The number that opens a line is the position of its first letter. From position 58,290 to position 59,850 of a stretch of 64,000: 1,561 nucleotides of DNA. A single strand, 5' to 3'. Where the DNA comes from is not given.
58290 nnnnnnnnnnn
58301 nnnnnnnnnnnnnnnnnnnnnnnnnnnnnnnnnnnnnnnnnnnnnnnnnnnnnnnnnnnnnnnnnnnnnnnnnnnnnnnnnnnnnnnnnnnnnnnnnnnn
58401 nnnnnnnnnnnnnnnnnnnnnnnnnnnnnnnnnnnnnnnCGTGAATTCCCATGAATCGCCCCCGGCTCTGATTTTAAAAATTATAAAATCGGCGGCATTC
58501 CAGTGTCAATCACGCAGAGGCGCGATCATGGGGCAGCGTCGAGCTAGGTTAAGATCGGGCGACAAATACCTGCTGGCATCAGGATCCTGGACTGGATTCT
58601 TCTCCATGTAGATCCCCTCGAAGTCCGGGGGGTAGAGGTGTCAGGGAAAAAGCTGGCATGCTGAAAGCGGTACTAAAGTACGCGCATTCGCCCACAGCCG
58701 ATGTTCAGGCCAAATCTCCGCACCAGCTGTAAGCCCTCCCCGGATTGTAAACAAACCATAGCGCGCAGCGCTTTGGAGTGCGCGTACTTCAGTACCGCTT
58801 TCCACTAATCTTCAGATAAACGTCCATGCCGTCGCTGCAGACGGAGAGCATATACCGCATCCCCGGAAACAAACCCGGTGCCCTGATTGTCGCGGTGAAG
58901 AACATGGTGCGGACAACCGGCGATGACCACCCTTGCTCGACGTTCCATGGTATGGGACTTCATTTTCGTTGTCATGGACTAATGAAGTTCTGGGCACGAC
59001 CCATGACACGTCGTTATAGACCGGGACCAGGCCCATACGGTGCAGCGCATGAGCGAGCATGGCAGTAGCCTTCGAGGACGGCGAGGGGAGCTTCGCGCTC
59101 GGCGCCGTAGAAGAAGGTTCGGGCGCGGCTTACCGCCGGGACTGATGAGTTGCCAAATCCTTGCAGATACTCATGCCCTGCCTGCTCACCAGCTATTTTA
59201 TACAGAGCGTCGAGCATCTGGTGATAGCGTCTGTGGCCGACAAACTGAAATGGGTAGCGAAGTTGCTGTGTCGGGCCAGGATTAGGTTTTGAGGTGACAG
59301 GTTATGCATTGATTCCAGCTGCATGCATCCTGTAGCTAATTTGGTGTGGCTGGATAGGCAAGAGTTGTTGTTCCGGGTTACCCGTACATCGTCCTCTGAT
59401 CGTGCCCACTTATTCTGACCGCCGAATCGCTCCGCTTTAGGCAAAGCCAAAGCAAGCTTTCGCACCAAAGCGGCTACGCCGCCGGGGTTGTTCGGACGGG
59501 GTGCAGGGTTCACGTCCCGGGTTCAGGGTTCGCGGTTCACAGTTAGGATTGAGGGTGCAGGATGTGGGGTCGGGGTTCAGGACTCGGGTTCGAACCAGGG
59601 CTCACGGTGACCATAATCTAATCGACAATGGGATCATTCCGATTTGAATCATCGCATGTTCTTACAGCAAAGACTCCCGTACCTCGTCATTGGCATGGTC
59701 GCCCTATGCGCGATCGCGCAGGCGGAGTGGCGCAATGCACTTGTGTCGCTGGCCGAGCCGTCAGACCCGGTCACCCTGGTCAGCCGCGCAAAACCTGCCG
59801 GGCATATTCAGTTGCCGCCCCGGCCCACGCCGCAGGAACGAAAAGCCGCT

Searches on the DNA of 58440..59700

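Call 90: search_rna_families(source=window, start=58440, end=59700, threshold=evalue, max_evalue=1)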
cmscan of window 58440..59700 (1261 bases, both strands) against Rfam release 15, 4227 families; matches with E-value up to 1: 1.
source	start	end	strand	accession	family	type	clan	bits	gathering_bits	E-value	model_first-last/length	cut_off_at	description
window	59600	59656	-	RF01129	sR44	Gene; snRNA; snoRNA; CD-box;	-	15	45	0.8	1-55/55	no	Small nucleolar RNA sR44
